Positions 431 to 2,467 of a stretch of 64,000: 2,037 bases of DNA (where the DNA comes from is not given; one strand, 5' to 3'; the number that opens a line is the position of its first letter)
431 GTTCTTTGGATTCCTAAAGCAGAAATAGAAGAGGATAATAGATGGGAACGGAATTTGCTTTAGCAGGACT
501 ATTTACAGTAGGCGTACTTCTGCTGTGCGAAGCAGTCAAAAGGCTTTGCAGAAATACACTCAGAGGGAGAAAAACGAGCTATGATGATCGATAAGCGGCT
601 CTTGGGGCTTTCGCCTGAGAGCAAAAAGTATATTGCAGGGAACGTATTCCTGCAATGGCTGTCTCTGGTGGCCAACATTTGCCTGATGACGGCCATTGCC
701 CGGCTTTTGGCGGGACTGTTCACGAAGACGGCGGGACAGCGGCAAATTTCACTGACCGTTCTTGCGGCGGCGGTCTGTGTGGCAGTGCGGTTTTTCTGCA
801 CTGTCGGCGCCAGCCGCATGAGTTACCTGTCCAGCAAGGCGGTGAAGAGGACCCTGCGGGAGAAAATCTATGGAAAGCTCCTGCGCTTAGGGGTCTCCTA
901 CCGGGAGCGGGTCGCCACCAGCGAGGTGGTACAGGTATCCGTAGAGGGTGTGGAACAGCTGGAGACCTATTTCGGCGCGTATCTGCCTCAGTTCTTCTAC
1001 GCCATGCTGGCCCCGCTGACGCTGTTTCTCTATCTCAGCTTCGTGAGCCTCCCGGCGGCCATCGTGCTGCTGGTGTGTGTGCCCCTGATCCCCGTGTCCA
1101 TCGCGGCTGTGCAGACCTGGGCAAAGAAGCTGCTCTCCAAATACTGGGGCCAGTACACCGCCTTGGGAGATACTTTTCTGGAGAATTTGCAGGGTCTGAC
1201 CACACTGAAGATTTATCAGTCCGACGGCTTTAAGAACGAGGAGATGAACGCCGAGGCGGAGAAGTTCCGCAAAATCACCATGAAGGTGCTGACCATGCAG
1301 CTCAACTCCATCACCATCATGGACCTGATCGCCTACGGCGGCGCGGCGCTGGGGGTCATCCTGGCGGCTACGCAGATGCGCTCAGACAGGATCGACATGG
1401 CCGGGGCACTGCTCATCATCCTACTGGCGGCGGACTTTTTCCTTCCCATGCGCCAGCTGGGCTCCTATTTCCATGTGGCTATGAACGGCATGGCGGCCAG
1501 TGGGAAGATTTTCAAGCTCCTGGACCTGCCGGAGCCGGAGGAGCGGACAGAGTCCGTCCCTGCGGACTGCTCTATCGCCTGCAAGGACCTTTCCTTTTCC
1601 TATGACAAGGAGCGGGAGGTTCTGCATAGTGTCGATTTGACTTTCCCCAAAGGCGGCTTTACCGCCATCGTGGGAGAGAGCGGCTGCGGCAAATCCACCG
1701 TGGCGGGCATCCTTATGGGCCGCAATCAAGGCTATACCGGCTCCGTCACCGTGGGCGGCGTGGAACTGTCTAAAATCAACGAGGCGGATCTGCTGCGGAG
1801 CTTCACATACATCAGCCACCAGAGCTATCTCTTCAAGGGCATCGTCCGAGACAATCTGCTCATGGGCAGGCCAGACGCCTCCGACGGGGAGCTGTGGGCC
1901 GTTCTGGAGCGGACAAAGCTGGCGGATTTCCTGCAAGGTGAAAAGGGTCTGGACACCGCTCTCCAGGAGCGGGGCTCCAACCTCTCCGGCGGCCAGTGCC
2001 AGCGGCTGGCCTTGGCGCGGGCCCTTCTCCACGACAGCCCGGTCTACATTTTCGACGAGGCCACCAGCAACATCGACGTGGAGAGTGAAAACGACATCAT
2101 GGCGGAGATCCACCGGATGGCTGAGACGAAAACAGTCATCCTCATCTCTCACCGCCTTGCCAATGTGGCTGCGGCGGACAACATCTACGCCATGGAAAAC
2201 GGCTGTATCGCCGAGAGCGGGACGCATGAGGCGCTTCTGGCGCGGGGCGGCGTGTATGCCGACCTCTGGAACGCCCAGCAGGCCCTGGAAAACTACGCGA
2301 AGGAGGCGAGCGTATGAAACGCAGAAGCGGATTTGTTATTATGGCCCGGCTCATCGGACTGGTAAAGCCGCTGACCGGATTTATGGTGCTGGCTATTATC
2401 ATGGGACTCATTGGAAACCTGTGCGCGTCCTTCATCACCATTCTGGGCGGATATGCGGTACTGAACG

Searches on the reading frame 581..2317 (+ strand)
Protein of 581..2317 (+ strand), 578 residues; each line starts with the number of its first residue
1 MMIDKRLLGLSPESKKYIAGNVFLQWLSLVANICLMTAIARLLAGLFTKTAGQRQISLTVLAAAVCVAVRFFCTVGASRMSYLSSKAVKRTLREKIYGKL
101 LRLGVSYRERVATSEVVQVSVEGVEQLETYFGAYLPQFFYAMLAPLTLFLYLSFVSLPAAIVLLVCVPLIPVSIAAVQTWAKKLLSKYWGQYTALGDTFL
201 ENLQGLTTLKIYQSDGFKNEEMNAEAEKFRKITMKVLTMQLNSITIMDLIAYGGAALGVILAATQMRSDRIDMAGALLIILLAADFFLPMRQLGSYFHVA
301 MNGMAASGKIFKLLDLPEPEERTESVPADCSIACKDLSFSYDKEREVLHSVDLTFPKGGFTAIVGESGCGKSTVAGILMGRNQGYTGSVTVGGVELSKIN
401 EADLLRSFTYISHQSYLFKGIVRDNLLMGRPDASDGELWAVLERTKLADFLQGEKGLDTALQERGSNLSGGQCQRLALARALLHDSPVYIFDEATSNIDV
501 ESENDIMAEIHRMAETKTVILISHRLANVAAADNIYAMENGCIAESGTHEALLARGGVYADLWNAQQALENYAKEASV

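Call 66: search_protein_families(library=pfam, proteins=[window:581-2317:+])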
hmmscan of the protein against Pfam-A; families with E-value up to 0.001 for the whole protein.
window:581-2317:+ (578 aa): 4 families
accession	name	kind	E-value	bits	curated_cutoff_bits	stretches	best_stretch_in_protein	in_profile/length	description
PF00005.33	ABC_tran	-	1.8e-27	97.1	25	1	348-496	1-137/137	ABC transporter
PF00664.28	ABC_membrane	-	4.5e-25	89.3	28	1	22-287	5-271/274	ABC transporter transmembrane region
PF02463.25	SMC_N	-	1e-08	35.3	40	1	467-539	136-212/220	RecF/RecN/SMC N terminal domain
PF13401.12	AAA_22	-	0.00059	20.6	27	0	358-517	5-114/130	AAA domain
